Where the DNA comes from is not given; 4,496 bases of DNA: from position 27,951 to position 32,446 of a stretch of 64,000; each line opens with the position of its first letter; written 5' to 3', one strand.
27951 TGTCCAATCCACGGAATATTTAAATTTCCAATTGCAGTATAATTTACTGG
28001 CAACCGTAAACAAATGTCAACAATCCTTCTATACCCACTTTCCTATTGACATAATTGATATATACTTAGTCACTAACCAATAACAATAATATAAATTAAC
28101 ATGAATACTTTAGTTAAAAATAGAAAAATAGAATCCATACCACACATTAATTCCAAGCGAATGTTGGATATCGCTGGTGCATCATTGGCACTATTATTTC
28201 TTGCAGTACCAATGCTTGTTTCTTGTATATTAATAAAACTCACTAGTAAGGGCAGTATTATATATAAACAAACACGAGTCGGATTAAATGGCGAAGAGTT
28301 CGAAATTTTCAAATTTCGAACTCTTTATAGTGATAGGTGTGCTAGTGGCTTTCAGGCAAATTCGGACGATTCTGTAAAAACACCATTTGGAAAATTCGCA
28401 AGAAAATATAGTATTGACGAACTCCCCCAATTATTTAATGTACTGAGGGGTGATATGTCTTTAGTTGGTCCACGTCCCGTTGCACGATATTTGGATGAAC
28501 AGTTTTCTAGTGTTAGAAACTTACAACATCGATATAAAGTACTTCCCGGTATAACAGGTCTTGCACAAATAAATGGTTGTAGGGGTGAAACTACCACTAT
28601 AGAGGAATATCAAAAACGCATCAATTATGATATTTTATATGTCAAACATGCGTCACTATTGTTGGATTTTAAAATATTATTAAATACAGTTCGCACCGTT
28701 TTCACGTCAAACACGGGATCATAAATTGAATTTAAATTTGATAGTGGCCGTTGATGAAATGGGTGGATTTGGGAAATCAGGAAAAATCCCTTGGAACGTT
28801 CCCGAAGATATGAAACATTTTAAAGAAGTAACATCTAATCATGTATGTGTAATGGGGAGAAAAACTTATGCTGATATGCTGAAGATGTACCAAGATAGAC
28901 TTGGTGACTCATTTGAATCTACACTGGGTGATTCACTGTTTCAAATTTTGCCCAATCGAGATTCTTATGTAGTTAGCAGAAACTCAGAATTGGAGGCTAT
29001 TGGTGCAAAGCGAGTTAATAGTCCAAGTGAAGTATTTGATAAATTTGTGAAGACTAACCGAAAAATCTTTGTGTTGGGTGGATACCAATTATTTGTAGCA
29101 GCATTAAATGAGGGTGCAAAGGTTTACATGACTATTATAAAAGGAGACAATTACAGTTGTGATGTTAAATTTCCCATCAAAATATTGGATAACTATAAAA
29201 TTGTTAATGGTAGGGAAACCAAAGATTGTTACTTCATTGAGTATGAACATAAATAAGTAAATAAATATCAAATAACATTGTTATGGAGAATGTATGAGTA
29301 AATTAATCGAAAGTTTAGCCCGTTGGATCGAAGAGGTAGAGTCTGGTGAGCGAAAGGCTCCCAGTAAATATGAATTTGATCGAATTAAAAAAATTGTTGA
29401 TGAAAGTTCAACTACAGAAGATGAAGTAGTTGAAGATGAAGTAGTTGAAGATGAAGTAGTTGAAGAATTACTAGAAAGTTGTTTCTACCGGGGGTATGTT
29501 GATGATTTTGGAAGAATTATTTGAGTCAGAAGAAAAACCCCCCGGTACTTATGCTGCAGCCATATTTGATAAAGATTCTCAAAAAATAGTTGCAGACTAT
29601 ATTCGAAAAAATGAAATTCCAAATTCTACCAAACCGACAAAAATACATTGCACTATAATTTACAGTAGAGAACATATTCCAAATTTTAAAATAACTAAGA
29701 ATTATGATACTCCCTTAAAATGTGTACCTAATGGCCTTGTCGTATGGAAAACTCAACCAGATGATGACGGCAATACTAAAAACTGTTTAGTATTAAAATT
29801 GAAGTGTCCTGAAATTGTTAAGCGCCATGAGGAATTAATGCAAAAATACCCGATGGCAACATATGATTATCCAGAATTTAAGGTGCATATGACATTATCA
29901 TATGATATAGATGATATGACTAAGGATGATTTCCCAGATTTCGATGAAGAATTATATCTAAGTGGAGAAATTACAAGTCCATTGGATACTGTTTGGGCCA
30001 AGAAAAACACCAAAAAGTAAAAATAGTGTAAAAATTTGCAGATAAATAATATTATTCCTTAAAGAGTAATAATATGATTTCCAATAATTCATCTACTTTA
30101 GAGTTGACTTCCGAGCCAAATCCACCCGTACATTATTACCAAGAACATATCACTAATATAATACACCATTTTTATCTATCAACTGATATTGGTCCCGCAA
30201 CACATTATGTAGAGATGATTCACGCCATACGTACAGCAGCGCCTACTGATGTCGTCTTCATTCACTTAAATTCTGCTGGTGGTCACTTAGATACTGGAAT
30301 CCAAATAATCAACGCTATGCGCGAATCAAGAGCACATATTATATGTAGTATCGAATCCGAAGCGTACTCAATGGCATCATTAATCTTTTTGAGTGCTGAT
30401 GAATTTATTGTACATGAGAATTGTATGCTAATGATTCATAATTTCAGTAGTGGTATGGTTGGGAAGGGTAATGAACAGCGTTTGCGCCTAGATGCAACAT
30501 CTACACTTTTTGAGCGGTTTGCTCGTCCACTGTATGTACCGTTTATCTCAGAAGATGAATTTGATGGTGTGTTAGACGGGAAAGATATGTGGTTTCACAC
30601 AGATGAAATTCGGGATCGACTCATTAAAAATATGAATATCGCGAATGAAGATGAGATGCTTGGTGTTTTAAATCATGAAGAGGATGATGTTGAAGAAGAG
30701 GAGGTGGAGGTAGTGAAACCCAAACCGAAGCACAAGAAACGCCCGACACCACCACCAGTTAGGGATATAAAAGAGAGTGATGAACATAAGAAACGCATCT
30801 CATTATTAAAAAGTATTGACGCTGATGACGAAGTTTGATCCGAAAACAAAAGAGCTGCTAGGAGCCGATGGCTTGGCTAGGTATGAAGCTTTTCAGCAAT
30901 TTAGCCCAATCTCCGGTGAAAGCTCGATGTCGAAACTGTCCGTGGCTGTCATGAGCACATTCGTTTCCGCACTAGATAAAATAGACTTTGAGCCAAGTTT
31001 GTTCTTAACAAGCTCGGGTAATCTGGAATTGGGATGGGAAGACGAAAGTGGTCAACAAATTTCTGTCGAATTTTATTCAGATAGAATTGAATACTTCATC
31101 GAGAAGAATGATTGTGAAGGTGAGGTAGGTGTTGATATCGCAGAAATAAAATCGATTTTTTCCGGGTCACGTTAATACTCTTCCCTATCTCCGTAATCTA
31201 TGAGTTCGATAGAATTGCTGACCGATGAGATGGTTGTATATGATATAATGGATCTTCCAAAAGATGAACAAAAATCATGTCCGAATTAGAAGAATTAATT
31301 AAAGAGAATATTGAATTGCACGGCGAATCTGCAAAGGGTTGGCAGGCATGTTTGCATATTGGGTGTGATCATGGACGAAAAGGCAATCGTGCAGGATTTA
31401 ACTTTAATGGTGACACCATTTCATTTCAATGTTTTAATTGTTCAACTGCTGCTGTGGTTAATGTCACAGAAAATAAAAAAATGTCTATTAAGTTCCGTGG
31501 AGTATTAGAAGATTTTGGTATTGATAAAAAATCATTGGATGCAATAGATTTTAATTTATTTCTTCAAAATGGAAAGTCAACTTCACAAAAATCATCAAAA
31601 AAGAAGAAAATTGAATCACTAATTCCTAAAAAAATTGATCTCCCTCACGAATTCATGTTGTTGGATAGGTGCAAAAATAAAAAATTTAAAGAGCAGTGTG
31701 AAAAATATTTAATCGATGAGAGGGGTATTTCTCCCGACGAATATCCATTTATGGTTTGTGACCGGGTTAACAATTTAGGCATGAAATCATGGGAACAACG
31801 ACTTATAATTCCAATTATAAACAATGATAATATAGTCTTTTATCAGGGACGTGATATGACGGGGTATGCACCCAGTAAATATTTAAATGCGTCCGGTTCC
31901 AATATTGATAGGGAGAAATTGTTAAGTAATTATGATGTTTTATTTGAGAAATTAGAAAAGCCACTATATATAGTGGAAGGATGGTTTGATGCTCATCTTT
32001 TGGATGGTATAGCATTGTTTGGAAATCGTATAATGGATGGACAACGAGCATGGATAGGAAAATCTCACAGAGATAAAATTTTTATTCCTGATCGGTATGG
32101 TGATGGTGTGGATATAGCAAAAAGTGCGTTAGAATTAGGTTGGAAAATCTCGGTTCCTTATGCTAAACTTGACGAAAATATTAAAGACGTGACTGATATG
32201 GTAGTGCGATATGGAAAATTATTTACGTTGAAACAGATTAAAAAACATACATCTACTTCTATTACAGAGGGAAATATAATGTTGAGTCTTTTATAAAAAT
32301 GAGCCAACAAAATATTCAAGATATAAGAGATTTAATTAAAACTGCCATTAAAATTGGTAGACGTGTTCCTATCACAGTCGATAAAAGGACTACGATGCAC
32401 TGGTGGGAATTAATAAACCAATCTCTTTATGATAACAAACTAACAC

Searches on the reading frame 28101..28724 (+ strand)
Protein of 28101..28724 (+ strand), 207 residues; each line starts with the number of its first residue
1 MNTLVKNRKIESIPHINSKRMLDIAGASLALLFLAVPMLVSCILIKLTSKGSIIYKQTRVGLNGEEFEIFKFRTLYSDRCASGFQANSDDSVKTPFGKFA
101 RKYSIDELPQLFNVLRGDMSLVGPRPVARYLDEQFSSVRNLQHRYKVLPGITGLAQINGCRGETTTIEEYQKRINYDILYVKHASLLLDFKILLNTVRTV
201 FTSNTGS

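Call 43: search_protein_families(library=pfam, proteins=[window:28101-28724:+], max_evalue=0.01)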
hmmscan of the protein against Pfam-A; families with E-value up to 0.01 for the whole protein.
window:28101-28724:+ (207 aa): 1 family
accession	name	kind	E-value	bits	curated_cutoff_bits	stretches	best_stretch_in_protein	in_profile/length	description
PF02397.22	Bac_transf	-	3.1e-60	203.2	27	1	19-201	1-178/179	Bacterial sugar transferase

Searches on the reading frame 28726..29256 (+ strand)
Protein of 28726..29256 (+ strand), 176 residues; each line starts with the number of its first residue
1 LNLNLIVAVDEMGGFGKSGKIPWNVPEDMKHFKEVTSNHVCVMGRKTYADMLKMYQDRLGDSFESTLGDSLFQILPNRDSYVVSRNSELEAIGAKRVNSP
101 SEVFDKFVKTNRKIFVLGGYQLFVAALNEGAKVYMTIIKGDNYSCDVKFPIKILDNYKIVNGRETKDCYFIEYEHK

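Call 43: search_protein_families(library=pfam, proteins=[window:28726-29256:+], max_evalue=0.01)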
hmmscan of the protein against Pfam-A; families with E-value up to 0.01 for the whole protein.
window:28726-29256:+ (176 aa): 1 family
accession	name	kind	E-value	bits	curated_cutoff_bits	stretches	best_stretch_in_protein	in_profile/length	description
PF00186.24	DHFR_1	-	1.3e-32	113.2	25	2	3-58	2-57/159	Dihydrofolate reductase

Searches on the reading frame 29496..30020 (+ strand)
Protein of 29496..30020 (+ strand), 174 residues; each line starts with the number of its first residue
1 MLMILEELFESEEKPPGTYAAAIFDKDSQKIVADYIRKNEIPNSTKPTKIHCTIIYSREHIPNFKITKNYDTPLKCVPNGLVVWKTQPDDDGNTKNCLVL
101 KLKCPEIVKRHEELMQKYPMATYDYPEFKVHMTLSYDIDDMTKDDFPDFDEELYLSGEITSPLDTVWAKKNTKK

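Call 43: search_protein_families(library=pfam, proteins=[window:29496-30020:+], max_evalue=0.01)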
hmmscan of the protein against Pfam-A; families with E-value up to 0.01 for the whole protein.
window:29496-30020:+ (174 aa): 1 family
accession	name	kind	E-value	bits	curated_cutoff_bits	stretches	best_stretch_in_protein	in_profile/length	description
PF23474.1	Acb1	-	8.7e-29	100.6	27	1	17-170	2-144/144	Anti-CBASS protein Acb1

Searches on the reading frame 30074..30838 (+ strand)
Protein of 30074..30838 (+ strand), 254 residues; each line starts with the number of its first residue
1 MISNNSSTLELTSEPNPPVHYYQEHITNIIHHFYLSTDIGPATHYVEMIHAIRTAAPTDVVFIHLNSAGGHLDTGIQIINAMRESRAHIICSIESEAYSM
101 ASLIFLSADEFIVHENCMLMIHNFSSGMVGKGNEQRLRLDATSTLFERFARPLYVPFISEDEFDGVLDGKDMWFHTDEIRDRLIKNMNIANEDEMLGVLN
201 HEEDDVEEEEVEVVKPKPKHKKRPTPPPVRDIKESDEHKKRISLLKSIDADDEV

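Call 43: search_protein_families(library=pfam, proteins=[window:30074-30838:+], max_evalue=0.01)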
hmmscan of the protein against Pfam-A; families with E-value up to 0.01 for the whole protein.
window:30074-30838:+ (254 aa): 3 families
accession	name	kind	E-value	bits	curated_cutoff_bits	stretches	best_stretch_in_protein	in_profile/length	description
PF00574.28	CLP_protease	-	3.7e-11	43.7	20.2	1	42-132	30-122/182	Clp protease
PF25145.1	NfeD1b_N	-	7.2e-06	26.1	40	1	57-118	30-91/189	NfeD1b, N-terminal domain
PF01972.22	SDH_protease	-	0.0001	21.9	31.3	1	47-119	80-152/286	ClpP-like SDH-type serine proteinase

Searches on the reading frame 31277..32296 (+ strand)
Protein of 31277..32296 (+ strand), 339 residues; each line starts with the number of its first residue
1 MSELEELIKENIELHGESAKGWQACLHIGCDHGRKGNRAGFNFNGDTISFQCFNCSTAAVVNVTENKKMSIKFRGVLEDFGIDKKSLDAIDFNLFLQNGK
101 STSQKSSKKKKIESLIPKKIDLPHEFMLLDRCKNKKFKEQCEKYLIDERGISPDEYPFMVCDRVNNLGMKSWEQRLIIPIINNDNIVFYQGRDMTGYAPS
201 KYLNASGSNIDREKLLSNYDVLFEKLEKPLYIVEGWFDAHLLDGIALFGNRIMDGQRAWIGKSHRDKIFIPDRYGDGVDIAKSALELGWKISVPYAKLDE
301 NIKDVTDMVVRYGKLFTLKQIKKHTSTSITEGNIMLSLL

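Call 11: search_protein_families(library=phrogs, proteins=[window:31277-32296:+], max_evalue=0.001)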
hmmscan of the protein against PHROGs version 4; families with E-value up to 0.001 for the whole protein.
window:31277-32296:+ (339 aa): 1 family
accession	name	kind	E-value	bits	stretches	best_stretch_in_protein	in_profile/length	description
phrog_47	-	DNA, RNA and nucleotide metabolism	3.2e-28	99.8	1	30-314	55-327/947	DNA primase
